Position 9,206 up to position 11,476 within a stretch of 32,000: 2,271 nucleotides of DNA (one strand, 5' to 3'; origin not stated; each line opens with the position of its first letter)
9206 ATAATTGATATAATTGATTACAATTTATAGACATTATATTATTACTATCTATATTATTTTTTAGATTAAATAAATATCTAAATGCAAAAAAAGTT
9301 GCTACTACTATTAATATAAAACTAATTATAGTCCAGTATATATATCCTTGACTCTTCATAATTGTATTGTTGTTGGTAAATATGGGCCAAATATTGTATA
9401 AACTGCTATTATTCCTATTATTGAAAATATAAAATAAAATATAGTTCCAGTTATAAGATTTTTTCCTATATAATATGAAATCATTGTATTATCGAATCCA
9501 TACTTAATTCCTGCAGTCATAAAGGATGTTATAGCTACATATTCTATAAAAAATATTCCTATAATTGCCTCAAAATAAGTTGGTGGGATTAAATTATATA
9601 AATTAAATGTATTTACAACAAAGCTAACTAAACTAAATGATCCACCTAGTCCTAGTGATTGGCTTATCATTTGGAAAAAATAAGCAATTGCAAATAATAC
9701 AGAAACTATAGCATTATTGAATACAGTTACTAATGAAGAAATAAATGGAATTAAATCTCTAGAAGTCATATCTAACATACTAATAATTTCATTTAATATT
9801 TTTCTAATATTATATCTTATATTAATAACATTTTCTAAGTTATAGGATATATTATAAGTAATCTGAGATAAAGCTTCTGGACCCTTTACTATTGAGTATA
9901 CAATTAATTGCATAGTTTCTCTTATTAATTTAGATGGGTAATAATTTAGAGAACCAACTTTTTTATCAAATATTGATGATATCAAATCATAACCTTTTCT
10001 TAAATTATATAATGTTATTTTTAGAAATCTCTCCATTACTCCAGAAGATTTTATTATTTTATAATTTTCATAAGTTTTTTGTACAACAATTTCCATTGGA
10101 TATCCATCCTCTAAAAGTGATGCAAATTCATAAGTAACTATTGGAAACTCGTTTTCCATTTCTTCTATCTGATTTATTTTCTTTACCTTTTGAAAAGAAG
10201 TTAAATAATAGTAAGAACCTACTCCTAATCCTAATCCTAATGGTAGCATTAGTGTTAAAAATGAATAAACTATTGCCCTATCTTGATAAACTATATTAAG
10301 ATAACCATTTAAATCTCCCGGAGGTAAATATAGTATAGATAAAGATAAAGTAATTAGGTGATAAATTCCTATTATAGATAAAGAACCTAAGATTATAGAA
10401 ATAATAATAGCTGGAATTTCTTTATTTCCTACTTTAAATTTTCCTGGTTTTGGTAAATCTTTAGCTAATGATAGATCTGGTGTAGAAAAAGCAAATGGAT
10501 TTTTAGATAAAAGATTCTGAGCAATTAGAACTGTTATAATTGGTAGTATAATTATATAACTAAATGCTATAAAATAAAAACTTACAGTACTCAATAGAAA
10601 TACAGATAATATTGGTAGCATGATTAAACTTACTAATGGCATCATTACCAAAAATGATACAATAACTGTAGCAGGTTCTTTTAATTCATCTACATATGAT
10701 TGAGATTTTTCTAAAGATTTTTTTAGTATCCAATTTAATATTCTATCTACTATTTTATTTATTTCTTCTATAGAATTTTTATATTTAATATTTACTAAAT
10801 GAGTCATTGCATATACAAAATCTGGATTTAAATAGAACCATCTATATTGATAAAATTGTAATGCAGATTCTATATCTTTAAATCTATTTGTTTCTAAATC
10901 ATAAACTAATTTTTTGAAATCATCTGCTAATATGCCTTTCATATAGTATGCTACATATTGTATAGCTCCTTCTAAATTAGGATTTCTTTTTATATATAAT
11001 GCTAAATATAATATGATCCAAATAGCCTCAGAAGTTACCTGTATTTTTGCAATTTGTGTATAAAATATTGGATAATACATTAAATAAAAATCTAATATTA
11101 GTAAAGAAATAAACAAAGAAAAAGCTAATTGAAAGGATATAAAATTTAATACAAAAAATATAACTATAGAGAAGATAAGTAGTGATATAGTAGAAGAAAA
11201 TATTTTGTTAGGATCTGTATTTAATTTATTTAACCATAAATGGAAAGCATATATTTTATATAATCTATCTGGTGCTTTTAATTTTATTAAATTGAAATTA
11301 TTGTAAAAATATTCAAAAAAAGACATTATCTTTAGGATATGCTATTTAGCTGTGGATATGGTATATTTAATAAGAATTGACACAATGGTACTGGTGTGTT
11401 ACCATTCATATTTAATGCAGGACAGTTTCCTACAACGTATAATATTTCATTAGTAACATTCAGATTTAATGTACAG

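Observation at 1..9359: Seven proteins start with M-K-[S/N]-[Q/D] plus a 20-25-residue hydrophobic helix: an ultra-short, non-canonical class III signal?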

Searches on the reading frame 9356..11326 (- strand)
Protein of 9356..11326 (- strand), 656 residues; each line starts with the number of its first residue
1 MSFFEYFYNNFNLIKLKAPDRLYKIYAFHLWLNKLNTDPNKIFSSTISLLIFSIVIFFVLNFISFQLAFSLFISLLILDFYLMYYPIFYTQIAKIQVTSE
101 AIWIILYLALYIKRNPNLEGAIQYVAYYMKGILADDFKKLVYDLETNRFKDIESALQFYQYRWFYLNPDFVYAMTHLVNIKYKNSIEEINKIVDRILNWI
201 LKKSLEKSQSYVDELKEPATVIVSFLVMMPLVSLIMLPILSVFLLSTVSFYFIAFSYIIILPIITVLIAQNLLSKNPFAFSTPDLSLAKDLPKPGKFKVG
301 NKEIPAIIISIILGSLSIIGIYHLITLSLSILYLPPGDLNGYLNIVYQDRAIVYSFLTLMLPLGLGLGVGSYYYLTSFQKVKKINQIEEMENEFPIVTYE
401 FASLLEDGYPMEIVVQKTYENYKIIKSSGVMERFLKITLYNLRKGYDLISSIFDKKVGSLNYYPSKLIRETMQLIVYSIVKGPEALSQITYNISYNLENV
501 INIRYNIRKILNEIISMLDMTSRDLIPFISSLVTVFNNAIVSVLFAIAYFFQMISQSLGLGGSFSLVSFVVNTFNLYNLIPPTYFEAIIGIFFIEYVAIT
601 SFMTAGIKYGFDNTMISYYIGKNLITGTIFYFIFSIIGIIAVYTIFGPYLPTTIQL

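Call 6: search_protein_families(library=pfam, proteins=[window:9356-11326:-], max_evalue=0.1)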
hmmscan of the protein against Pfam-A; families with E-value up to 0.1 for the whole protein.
window:9356-11326:- (656 aa): 0 families

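Call 7: find_encoding_contigs(protein=window:9356-11326:-, flank=10000, max_places=6)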
Protein window:9356-11326:- (656 aa): 1 contig read that carries it; 1 place shown.
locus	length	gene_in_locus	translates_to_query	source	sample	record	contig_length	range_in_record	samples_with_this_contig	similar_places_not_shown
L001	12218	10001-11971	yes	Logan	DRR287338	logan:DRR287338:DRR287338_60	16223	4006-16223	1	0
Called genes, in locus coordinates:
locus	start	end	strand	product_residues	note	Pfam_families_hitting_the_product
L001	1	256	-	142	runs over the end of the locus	PF00164:Ribosom_S12_S23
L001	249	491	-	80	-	PF01248:Ribosomal_L7Ae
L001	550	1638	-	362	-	PF04998:RNA_pol_Rpb1_5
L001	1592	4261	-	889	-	PF04997:RNA_pol_Rpb1_1, PF00623:RNA_pol_Rpb1_2, PF04983:RNA_pol_Rpb1_3, PF05000:RNA_pol_Rpb1_4, PF04998:RNA_pol_Rpb1_5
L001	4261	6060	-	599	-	PF04566:RNA_pol_Rpb2_4, PF04567:RNA_pol_Rpb2_5 (weak), PF00562:RNA_pol_Rpb2_6, PF04560:RNA_pol_Rpb2_7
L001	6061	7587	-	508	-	PF04563:RNA_pol_Rpb2_1, PF04561:RNA_pol_Rpb2_2, PF04565:RNA_pol_Rpb2_3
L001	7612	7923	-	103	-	PF01191:RNA_pol_Rpb5_C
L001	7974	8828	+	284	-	PF02222:ATP-grasp, PF08443:RimK, PF02955:GSH-S_ATP (weak)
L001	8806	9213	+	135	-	PF04027:DUF371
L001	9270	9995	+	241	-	-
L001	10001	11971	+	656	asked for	-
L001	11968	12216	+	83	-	?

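Call 9: find_homologous_proteins(query=window:9356-11326:-, max_evalue=0.001)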
Query window:9356-11326:- (656 aa): 22 proteins with E <= 0.001 among 8000 candidates.
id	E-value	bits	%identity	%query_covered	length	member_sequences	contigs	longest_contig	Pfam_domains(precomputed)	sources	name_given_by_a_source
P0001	0.0e+0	1391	100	100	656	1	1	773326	-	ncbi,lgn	ncbi:hypothetical protein YN1_4460 [Nanoarchaeota archaeon]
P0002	0.0e+0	1252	86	100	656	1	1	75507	-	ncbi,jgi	ncbi:MAG: hypothetical protein ACP5GJ_01000 [Nanopusillaceae archaeon]|jgi:hypothetical protein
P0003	0.0e+0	1121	77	100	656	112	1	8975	-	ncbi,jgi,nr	ncbi:MAG: hypothetical protein GU343_02795 [Nanoarchaeota archaeon]|jgi:hypothetical protein|nr:hypo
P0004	0.0e+0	1062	74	100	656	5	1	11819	-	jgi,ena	-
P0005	0.0e+0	1054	72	100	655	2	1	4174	-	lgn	-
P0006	1.4e-287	973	75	87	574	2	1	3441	-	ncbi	ncbi:MAG: hypothetical protein ACPLX8_00315 [Nanopusillaceae archaeon]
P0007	5.0e-278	942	64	100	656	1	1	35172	-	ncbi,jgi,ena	-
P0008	1.9e-233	795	56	100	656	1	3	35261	-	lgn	-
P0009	9.6e-84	300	32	96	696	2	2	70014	-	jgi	jgi:hypothetical protein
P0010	1.4e-60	224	30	94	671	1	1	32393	-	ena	-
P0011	8.2e-59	218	25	95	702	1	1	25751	-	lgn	-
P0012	6.9e-58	215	28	94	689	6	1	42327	-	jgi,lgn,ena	-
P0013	8.5e-57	211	28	97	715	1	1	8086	-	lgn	-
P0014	1.4e-56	210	26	94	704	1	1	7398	-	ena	-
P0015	3.8e-56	209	28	93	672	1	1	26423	-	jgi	-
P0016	1.7e-55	207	29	92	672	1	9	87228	-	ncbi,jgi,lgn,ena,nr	ncbi:MAG: hypothetical protein J7J15_00285 [Candidatus Aenigmarchaeota archaeon]|nr:hypothetical pro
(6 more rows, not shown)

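Call 10: find_encoding_contigs(protein=P0008, flank=10000, max_places=2)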
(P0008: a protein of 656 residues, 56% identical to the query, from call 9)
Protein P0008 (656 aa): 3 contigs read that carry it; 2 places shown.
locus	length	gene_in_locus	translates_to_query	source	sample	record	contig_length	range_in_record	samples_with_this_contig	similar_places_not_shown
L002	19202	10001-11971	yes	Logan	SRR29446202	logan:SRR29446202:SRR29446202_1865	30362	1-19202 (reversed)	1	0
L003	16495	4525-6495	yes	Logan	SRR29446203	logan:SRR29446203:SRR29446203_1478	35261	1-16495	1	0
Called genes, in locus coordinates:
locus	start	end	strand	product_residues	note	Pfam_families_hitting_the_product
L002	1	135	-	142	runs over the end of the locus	PF00164:Ribosom_S12_S23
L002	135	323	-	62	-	PF01248:Ribosomal_L7Ae (weak)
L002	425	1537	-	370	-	PF04998:RNA_pol_Rpb1_5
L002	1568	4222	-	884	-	PF04997:RNA_pol_Rpb1_1, PF00623:RNA_pol_Rpb1_2, PF04983:RNA_pol_Rpb1_3, PF05000:RNA_pol_Rpb1_4, PF04998:RNA_pol_Rpb1_5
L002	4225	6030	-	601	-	PF04566:RNA_pol_Rpb2_4, PF04567:RNA_pol_Rpb2_5 (weak), PF00562:RNA_pol_Rpb2_6, PF04560:RNA_pol_Rpb2_7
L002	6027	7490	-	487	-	PF04563:RNA_pol_Rpb2_1, PF04561:RNA_pol_Rpb2_2, PF04565:RNA_pol_Rpb2_3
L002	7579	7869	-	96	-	PF01191:RNA_pol_Rpb5_C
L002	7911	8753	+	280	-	PF08443:RimK, PF02955:GSH-S_ATP (weak)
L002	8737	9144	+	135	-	PF04027:DUF371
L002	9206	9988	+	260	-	-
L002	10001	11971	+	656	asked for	-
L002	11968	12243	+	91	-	-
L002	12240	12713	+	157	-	-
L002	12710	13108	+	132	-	-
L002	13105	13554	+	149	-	-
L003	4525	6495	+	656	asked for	-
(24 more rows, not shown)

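Call 11: find_encoding_contigs(protein=P0009, flank=10000, max_places=2)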
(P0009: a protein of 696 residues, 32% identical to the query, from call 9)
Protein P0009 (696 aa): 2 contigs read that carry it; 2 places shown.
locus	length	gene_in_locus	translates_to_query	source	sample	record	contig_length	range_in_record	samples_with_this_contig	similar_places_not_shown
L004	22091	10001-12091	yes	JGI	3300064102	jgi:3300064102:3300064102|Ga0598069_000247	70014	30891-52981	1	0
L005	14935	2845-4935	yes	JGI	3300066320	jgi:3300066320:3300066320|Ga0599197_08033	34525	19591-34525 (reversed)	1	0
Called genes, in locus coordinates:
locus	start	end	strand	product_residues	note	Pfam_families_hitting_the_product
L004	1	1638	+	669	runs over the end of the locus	-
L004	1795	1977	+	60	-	-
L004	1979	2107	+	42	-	-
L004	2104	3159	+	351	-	-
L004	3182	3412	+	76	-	-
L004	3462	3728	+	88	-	-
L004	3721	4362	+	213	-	-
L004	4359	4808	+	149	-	-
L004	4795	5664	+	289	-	-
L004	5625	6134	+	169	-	-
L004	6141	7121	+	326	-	-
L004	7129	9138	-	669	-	PF01551:Peptidase_M23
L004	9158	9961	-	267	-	-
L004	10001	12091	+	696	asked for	-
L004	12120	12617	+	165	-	-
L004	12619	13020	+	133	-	-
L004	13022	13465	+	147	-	-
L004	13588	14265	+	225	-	-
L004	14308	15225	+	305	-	-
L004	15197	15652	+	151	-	-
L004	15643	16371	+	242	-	-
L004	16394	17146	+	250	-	PF00142:Fer4_NifH (faint), PF01656:CbiA, PF02374:ArsA_ATPase (weak), PF06564:CBP_BcsQ (faint), PF10609:ParA, PF13614:AAA_31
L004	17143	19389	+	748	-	PF13620:CarboxypepD_reg (faint)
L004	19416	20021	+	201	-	PF01864:CarS-like (weak), PF05552:MS_channel_1st_1 (weak)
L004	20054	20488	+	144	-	PF03703:bPH_2 (weak)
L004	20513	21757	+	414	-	PF00919:UPF0004, PF04055:Radical_SAM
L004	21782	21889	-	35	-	-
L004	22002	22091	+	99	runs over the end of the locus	PF01883:FeS_assembly_P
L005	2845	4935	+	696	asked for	-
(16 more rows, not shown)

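Call 12: find_encoding_contigs(protein=P0016, flank=10000, max_places=2)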
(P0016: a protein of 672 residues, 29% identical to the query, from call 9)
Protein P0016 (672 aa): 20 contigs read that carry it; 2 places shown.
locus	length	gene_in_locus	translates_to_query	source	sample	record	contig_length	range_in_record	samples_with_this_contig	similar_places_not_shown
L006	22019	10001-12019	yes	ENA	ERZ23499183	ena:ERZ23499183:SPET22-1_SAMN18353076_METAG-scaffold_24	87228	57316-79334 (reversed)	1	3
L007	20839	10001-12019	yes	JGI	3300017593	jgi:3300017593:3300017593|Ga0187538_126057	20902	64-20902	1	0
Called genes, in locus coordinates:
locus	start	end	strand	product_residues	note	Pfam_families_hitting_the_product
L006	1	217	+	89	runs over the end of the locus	-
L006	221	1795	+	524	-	-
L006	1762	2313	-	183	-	PF04919:DUF655, PF14579:HHH_6 (weak)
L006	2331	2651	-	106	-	PF03874:RNA_pol_Rpb4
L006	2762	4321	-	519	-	PF01850:PIN (weak), PF13191:AAA_16 (faint), PF00437:T2SSE, PF20720:nSTAND3 (faint)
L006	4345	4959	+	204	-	PF01871:AMMECR1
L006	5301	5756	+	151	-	PF08069:Ribosomal_S13_N, PF00312:Ribosomal_S15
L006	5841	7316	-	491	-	PF00270:DEAD, PF04851:ResIII, PF21210:RNA_helicase_helical, PF00271:Helicase_C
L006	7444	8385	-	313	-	PF01073:3Beta_HSD, PF01370:Epimerase, PF02719:Polysacc_synt_2, PF04321:RmlD_sub_bind, PF13460:NAD_binding_10 (weak), PF16363:GDP_Man_Dehyd, PF07993:NAD_binding_4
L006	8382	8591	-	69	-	-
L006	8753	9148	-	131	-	PF00085:Thioredoxin, PF13098:Thioredoxin_2 (weak)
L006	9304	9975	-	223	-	PF01902:Diphthami_syn_2_N, PF28410:Diphthami_syn_2_C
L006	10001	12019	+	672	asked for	-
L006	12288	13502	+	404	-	PF00162:PGK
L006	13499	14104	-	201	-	PF01712:dNK (weak), PF02223:Thymidylate_kin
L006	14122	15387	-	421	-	PF02163:Peptidase_M50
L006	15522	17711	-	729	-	PF01411:tRNA-synt_2c, PF02091:tRNA-synt_2e (faint), PF01411:tRNA-synt_2c, PF07973:tRNA_SAD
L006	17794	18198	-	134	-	PF01894:YjbQ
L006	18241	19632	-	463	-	PF10092:DUF2330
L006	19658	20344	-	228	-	PF08071:RS4NT, PF00900:Ribosomal_S4e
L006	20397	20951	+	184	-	-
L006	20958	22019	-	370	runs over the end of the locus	PF07431:DUF1512, PF23542:DUF1512_C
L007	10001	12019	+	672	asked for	-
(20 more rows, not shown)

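Call 27: search_solved_structures(query=A1, max_evalue=10)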
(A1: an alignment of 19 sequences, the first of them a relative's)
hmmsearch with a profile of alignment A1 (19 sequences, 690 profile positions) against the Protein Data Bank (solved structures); distinct sequences matched with E-value up to 10: 3.
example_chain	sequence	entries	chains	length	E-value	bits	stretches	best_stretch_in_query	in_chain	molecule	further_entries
2vma_A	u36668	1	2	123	0.82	11.1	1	437-491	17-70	GENERAL SECRETION PATHWAY PROTEIN F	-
2vmb_A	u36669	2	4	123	0.82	11.1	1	437-491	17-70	GENERAL SECRETION PATHWAY PROTEIN F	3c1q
3g6b_A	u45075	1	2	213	2.1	9.8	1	505-562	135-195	Methyl-accepting chemotaxis protein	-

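Call 28: find_encoding_contigs(protein=P0002, flank=10000, max_places=1)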
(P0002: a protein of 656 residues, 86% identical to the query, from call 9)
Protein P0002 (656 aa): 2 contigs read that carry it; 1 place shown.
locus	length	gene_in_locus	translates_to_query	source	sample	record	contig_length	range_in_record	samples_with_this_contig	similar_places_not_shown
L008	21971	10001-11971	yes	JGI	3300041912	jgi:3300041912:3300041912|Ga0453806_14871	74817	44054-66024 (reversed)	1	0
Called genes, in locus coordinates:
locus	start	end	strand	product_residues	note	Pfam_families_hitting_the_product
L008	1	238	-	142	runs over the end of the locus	PF00164:Ribosom_S12_S23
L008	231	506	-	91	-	PF01248:Ribosomal_L7Ae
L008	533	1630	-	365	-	PF04998:RNA_pol_Rpb1_5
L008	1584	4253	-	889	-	PF04997:RNA_pol_Rpb1_1, PF00623:RNA_pol_Rpb1_2, PF04983:RNA_pol_Rpb1_3, PF05000:RNA_pol_Rpb1_4, PF04998:RNA_pol_Rpb1_5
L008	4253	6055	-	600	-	PF04566:RNA_pol_Rpb2_4, PF04567:RNA_pol_Rpb2_5 (weak), PF00562:RNA_pol_Rpb2_6, PF04560:RNA_pol_Rpb2_7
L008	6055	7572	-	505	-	PF04563:RNA_pol_Rpb2_1, PF04561:RNA_pol_Rpb2_2, PF04565:RNA_pol_Rpb2_3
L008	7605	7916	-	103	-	PF01191:RNA_pol_Rpb5_C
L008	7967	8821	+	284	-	PF08443:RimK, PF02222:ATP-grasp (weak), PF02955:GSH-S_ATP (weak)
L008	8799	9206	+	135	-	PF04027:DUF371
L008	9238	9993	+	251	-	-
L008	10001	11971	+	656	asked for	-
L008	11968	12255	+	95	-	-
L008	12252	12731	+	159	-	-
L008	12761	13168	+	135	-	-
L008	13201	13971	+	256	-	-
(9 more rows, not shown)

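Call 29: find_encoding_contigs(protein=P0007, flank=10000, max_places=1)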
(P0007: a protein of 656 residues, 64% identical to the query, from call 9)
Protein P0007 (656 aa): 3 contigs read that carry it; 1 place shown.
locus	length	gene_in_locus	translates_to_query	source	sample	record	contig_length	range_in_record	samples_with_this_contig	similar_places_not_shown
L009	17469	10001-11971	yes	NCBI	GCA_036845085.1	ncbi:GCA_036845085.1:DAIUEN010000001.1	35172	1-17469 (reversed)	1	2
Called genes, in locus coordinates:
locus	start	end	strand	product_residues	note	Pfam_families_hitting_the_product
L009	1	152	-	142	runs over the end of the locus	PF00164:Ribosom_S12_S23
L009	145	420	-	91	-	PF01248:Ribosomal_L7Ae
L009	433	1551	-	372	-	PF04998:RNA_pol_Rpb1_5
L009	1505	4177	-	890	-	PF04997:RNA_pol_Rpb1_1, PF00623:RNA_pol_Rpb1_2, PF04983:RNA_pol_Rpb1_3, PF05000:RNA_pol_Rpb1_4, PF04998:RNA_pol_Rpb1_5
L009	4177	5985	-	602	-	PF04566:RNA_pol_Rpb2_4, PF04567:RNA_pol_Rpb2_5 (weak), PF00562:RNA_pol_Rpb2_6, PF04560:RNA_pol_Rpb2_7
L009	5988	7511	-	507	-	PF04563:RNA_pol_Rpb2_1, PF04561:RNA_pol_Rpb2_2, PF04565:RNA_pol_Rpb2_3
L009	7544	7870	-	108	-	PF01191:RNA_pol_Rpb5_C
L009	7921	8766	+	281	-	PF08443:RimK, PF02222:ATP-grasp (weak), PF02955:GSH-S_ATP (weak)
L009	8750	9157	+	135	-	PF04027:DUF371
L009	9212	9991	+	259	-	-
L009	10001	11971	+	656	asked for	-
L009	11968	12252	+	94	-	-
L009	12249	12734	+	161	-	-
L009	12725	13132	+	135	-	-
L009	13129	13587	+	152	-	-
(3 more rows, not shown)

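Call 38: predict_structure(alignment_id=A1)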
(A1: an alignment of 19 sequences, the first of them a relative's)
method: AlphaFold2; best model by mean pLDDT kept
length: 656 residues; sequences in the alignment: 19
mean_pLDDT: 85.3   pTM: 0.82
mean pLDDT of the five models: 85.3, 82.6, 82.3, 80.4, 78.9
residues with pLDDT >= 90: 237; 70-90: 361; 50-70: 53; < 50: 5
segments of 3 or more residues with pLDDT < 50: 653-656
pLDDT, mean of each block of 10 residues (from residue 1): 85 89 94 91 93 92 83 87 89 87 89 85 87 91 91 91 92 89 84 89 88 86 79 64 57 78 85 78 81 89 93 95 89 77 81 90 96 95 91 90 91 90 70 89 91 89 86 88 87 89 87 88 90 87 77 70 58 67 87 92 89 91 95 92 74 42
secondary structure, 60 per line:
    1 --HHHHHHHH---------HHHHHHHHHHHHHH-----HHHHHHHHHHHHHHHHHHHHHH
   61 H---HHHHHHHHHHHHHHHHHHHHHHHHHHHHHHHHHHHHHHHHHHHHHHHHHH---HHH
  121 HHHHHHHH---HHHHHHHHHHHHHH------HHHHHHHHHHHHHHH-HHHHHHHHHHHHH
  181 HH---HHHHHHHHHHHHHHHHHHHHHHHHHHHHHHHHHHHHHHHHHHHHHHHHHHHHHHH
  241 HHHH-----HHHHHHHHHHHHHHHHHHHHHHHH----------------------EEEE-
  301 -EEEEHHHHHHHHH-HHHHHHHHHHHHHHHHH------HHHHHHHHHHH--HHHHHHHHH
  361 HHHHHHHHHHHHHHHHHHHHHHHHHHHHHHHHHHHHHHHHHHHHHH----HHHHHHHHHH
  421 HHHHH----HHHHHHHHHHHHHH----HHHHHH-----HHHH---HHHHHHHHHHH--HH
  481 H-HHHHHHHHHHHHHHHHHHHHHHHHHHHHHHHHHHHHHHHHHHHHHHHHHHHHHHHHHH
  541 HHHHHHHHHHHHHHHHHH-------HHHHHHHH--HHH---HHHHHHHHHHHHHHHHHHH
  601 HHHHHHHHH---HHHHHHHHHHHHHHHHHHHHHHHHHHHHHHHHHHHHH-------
elements in order: H3-10 H20-33 H39-61 H65-114 H118-128 H132-145 H152-166 H168-182 H186-244 H250-273 E296-299 E302-305 H306-314 H316-332 H339-349 H352-406 H411-425 H430-443 H448-453 H459-462 H466-476 H483-558 H566-573 H582-609 H613-649

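Call 40: search_protein_representatives(alignment_id=A1)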
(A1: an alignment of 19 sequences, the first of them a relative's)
Query: 19 sequences, 690 profile positions. Proteins with E-value up to 0.001 (for the whole library): 1343; up to 1e-10: 980; up to 1e-30: 554. The best 150 are listed.
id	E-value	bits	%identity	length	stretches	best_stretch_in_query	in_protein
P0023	4.2e-282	954.1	-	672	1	2-688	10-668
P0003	1.1e-262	889.8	-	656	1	38-686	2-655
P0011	2.3e-244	829.3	-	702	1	4-687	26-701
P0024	1.7e-204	697.6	-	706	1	12-682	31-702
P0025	8.5e-199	678.8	-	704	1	16-680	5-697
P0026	5.1e-195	666.3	-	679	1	10-683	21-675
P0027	2.1e-191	654.3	-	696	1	3-684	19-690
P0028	6.1e-191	652.8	-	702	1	10-687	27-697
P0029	1.2e-189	648.5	-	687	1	6-680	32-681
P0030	1.1e-188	645.4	-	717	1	3-683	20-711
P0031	8.4e-188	642.4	-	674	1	3-678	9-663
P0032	1.6e-186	638.2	-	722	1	14-686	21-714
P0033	3.3e-186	637.2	-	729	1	8-684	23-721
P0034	4.6e-185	633.4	-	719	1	17-682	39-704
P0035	2.6e-184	630.9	-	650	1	14-683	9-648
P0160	1.4e-116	407.0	-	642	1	33-683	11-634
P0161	4.2e-116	405.4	-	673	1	30-683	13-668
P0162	1.4e-115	403.7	-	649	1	52-676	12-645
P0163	4.1e-115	402.2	-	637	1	35-674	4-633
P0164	1.4e-114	400.4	-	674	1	33-675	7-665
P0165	1.2e-111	390.8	-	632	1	35-684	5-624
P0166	5.9e-110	385.1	-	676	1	26-683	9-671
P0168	1.5e-109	383.8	-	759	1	52-675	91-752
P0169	4.7e-109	382.2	-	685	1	32-676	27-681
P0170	5.0e-109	382.1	-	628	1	36-674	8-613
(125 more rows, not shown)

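Call 41: search_protein_families(library=pfam, proteins=[P0170, P0169, P0168, P0166, P0165, P0164, P0163, P0162, P0161, P0160], max_evalue=0.01)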
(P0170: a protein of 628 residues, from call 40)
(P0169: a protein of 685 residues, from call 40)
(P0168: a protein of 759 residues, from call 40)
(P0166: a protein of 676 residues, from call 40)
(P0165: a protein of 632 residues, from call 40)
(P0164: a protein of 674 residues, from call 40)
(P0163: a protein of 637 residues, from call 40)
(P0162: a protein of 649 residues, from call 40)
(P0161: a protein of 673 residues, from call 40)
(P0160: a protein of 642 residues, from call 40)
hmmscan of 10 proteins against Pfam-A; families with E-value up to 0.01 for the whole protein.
P0170 (628 aa): 0 families

P0169 (685 aa): 0 families

P0168 (759 aa): 1 family
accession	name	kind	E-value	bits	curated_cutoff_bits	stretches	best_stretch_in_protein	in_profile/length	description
PF20990.2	DUF2207_C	-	0.0087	16.2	33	0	120-186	132-197/247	Predicted membrane protein (DUF2207) C-terminal domain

P0166 (676 aa): 1 family
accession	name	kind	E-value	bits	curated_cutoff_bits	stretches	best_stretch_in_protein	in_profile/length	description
PF00482.28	T2SSF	-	0.0047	17.3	25.2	1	427-546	3-113/125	Type II secretion system (T2SS), protein F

P0165 (632 aa): 1 family
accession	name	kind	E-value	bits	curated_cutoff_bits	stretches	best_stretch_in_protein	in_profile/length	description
PF00482.28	T2SSF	-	1.1e-10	42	25.2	2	117-245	4-124/125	Type II secretion system (T2SS), protein F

P0164 (674 aa): 1 family
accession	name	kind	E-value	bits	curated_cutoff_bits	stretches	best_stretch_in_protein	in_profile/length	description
PF00482.28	T2SSF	-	0.007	16.8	25.2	1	128-258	5-125/125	Type II secretion system (T2SS), protein F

P0163 (637 aa): 1 family
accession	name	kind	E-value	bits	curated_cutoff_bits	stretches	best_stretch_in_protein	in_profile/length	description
PF00482.28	T2SSF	-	6e-05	23.4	25.2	0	396-527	2-123/125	Type II secretion system (T2SS), protein F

P0162 (649 aa): 0 families

P0161 (673 aa): 1 family
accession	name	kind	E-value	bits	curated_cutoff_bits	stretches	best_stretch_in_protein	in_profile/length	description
PF00482.28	T2SSF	-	2.4e-08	34.4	25.2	2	428-554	11-123/125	Type II secretion system (T2SS), protein F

P0160 (642 aa): 0 families
